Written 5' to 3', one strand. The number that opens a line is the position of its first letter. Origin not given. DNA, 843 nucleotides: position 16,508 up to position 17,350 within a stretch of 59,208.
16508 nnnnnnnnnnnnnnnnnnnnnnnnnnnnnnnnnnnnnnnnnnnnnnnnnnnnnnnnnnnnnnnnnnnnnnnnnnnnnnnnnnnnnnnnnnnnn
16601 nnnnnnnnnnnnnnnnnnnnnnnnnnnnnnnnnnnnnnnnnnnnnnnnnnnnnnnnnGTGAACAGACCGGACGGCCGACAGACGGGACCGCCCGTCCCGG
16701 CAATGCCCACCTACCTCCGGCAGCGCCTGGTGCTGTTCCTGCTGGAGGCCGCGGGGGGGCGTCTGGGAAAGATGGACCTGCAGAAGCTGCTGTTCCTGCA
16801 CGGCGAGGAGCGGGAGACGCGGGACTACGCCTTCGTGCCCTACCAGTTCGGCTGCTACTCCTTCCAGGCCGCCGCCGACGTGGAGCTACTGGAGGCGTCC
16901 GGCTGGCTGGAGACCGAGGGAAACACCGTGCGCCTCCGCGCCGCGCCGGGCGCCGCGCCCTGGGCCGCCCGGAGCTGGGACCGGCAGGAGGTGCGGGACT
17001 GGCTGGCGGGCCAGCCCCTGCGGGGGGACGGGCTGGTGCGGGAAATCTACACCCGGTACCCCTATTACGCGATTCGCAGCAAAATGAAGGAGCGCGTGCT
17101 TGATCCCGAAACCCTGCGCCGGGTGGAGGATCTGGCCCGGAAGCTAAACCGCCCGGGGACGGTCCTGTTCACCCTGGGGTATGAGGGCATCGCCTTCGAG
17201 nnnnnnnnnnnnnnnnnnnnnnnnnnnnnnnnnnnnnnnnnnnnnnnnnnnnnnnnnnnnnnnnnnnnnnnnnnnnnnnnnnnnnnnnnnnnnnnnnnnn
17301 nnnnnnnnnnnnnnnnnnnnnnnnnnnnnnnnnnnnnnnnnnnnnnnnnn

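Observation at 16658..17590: DUF488 domain fused to a Panacea/SocA-like N-terminal domain inside an R-M operon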

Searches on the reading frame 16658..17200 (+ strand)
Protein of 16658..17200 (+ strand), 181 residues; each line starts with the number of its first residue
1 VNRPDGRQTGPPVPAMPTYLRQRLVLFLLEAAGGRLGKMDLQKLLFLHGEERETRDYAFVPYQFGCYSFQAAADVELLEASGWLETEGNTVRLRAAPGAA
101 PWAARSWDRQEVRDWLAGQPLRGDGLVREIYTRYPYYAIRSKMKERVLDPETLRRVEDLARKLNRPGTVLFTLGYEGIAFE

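Call 7: search_protein_families(library=pfam, proteins=[window:16658-17200:+, window:16703-17200:+], max_evalue=10)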
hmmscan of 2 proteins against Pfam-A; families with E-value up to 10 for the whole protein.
window:16658-17200:+ (181 aa): 1 family
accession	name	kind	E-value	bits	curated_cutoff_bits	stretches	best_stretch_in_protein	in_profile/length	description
PF03460.22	NIR_SIR_ferr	-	0.064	13.4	24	1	136-172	9-44/69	Nitrite/Sulfite reductase ferredoxin-like half domain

window:16703-17200:+ (166 aa): 1 family
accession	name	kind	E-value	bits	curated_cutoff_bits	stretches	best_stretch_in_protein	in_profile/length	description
PF03460.22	NIR_SIR_ferr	-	0.054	13.7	24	1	121-157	9-44/69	Nitrite/Sulfite reductase ferredoxin-like half domain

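Call 33: search_protein_families(library=phrogs, proteins=[window:16703-17170:+], max_evalue=1)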
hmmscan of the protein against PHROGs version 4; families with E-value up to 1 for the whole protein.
window:16703-17170:+ (156 aa): 1 family
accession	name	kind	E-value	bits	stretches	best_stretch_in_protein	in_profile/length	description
phrog_14939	-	unknown function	8.7e-10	39.3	1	4-72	5-74/313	-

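Call 71: search_protein_representatives(alignment_id=A6)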
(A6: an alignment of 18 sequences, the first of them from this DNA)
Query: 18 sequences, 155 profile positions. Proteins with E-value up to 0.001 (for the whole library): 1795; up to 1e-10: 648; up to 1e-30: 37. The best 150 are listed.
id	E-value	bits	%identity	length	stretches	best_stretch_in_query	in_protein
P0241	1.1e-61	223.6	-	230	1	2-146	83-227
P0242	1.1e-54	200.7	-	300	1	2-154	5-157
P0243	2.9e-52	192.9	-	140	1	2-121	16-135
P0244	4.5e-52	192.3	-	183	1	2-152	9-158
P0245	6.5e-50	185.3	-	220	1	2-152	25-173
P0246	1.8e-49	183.8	-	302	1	3-152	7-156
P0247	8.3e-46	171.9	-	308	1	2-153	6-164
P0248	2.8e-41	157.2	-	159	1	14-152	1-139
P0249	3.6e-39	150.4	-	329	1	3-141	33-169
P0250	9.9e-39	148.9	-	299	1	2-141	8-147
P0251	1.0e-38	148.9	-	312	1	2-143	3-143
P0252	4.0e-37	143.7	-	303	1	5-152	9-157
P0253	3.4e-36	140.7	-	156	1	2-148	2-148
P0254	8.9e-35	136.1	-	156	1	9-109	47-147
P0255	1.3e-34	135.5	-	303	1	3-154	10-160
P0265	2.3e-32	128.3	-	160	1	6-149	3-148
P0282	1.7e-30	122.2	-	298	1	6-153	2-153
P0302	9.4e-29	116.5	-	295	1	6-149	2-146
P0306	1.6e-28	115.8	-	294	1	6-152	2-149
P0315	4.7e-28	114.3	-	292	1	6-144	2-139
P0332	2.6e-27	111.9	-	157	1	3-137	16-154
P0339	6.2e-27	110.6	-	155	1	6-149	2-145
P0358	1.2e-25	106.5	-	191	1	6-144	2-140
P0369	9.2e-25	103.6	-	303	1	7-150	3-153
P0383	4.6e-24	101.3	-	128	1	6-123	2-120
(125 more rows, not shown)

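Call 74: search_protein_families(library=pfam, alignment_id=A7, max_evalue=0.001)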
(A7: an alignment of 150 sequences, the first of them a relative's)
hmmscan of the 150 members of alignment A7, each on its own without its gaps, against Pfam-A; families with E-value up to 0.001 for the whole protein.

A. member 1, P0241 (230 aa): 0 families

B. families by the number of members that match (of 150 scanned): 5 families
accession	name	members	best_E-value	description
PF04343.18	DUF488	98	1.9e-29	Domain of unknown function DUF488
PF22751.1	DUF488-N3a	72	8.4e-10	Active DUF488-N3 subclade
PF13274.11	SocA_Panacea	4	8.5e-05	Antitoxin SocA-like, Panacea domain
PF06969.22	HemN_C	2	0.00079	HemN C-terminal domain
PF25213.1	HVO_A0261_N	1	0.00044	HVO_A0261 N-terminal domain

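Call 78: search_protein_families(library=pfam, proteins=[P0306, P0315, P0369, P0282, P0358, P0265, P0302, P0332, P0339, P0383], max_evalue=0.1)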
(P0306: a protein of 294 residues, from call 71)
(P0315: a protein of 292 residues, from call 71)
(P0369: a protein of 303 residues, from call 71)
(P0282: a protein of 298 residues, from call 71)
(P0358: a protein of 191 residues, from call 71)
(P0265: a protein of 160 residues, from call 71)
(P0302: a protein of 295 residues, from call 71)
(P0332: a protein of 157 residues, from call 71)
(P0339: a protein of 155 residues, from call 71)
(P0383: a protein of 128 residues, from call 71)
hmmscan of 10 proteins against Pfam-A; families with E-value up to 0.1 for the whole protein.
P0306 (294 aa): 3 families
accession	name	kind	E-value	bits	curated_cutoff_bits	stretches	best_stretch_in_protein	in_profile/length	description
PF04343.18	DUF488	-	1.5e-20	74.4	22.2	1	162-281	2-121/121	Domain of unknown function DUF488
PF13274.11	SocA_Panacea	-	0.00092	20.6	25.7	1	62-121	53-113/113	Antitoxin SocA-like, Panacea domain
PF22751.1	DUF488-N3a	-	0.001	19.8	27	1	241-281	74-114/118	Active DUF488-N3 subclade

P0315 (292 aa): 4 families
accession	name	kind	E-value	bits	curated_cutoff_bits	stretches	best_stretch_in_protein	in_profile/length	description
PF04343.18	DUF488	-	1.1e-21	78.1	22.2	1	161-275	3-117/121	Domain of unknown function DUF488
PF13274.11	SocA_Panacea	-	0.0034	18.7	25.7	1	33-114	16-108/113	Antitoxin SocA-like, Panacea domain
PF22751.1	DUF488-N3a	-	0.013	16.3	27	1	235-273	68-108/118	Active DUF488-N3 subclade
PF21278.2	YlmH_1st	-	0.048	14.2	27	0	62-109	8-54/65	YlmH, N-terminal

P0369 (303 aa): 4 families
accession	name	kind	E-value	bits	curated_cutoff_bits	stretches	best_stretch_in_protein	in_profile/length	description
PF04343.18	DUF488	-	5.8e-24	85.5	22.2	1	169-288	1-119/121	Domain of unknown function DUF488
PF22751.1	DUF488-N3a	-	4.3e-05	24.2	27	1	233-292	56-116/118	Active DUF488-N3 subclade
PF13274.11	SocA_Panacea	-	0.00071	20.9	25.7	1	50-123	35-109/113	Antitoxin SocA-like, Panacea domain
PF04867.17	DUF643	-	0.0077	17.3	25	1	132-221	17-106/114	Protein of unknown function (DUF643)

P0282 (298 aa): 5 families
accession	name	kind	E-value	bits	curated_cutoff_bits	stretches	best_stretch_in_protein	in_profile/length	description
PF04343.18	DUF488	-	7.1e-23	82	22.2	1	171-285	8-121/121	Domain of unknown function DUF488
PF22751.1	DUF488-N3a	-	2.5e-05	25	27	1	237-285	65-114/118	Active DUF488-N3 subclade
PF13274.11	SocA_Panacea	-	0.00043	21.6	25.7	1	66-120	48-109/113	Antitoxin SocA-like, Panacea domain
PF20710.2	DUF6824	-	0.014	16.2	27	1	69-108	13-52/84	Domain of unknown function (DUF6824)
PF17514.7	DUF5442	-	0.066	13.9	27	0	45-124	4-80/107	Family of unknown function (DUF5442)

P0358 (191 aa): 1 family
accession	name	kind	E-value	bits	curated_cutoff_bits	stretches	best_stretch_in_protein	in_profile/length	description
PF13274.11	SocA_Panacea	-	0.039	15.3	25.7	1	38-114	21-107/113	Antitoxin SocA-like, Panacea domain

P0265 (160 aa): 1 family
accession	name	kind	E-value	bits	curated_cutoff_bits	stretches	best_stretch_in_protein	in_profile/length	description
PF13274.11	SocA_Panacea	-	0.0044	18.3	25.7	1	57-117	48-107/113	Antitoxin SocA-like, Panacea domain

P0302 (295 aa): 3 families
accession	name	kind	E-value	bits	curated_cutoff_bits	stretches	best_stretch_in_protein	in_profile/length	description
PF04343.18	DUF488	-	1.4e-24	87.4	22.2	1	162-281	2-120/121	Domain of unknown function DUF488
PF22751.1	DUF488-N3a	-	3.2e-05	24.7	27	1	225-283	56-115/118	Active DUF488-N3 subclade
PF13274.11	SocA_Panacea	-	0.0031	18.8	25.7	1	24-117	1-109/113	Antitoxin SocA-like, Panacea domain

P0332 (157 aa): 1 family
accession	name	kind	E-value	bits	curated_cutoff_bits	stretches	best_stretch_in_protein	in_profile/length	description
PF13274.11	SocA_Panacea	-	0.026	15.9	25.7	1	86-137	51-109/113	Antitoxin SocA-like, Panacea domain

P0339 (155 aa): 1 family
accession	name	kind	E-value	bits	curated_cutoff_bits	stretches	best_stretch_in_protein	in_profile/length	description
PF13274.11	SocA_Panacea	-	0.016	16.5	25.7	1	71-114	54-107/113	Antitoxin SocA-like, Panacea domain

P0383 (128 aa): 1 family
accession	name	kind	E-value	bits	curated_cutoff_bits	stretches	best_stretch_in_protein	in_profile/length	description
PF13274.11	SocA_Panacea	-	8.5e-05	23.9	25.7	1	32-117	15-109/113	Antitoxin SocA-like, Panacea domain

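Call 91: search_solved_structures(query=A6, max_evalue=10, show_alignments=2)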
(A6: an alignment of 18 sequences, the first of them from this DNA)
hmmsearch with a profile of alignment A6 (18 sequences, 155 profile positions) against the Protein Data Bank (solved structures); distinct sequences matched with E-value up to 10: 2.
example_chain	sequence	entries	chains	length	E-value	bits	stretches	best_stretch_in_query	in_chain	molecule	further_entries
7yk3_B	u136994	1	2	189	0.066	16.3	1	22-69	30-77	DNA ADP-ribosyl glycohydrolase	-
7jwb_D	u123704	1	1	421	2.2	11.3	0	102-126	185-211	autonomous human heavy chain variable domain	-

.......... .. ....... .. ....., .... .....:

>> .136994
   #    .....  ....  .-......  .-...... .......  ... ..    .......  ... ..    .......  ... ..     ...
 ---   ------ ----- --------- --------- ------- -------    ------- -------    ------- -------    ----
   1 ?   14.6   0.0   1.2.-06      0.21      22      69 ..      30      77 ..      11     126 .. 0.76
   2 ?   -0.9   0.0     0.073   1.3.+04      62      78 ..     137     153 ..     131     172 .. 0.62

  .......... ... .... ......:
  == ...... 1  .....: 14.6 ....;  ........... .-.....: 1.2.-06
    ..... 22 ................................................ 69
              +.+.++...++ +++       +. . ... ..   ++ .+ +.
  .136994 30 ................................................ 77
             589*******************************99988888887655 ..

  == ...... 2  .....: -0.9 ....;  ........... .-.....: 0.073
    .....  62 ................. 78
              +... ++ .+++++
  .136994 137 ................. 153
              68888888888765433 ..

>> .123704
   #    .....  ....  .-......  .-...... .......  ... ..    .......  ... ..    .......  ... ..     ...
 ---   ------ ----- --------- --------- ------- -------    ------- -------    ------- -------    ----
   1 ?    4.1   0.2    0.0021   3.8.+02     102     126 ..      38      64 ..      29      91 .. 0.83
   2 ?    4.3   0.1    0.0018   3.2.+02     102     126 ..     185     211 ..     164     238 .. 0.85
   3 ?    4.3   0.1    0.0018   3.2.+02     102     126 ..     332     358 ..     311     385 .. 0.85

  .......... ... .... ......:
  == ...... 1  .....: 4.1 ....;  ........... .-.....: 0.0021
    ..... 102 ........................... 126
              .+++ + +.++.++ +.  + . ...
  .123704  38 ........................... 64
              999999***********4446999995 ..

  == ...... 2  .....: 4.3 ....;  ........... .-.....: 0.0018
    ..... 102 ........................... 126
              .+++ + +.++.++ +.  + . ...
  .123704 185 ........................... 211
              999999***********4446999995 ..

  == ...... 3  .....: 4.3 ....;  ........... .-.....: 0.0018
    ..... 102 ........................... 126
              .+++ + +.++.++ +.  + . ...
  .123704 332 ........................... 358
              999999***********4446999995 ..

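Call 96: search_protein_families(library=pfam, proteins=[window:16703-17170:+], max_evalue=10)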
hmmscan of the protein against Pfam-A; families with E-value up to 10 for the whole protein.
window:16703-17170:+ (156 aa): 1 family
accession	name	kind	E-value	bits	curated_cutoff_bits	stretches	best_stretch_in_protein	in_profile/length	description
PF03460.22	NIR_SIR_ferr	-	0.11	12.7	24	1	121-149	9-37/69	Nitrite/Sulfite reductase ferredoxin-like half domain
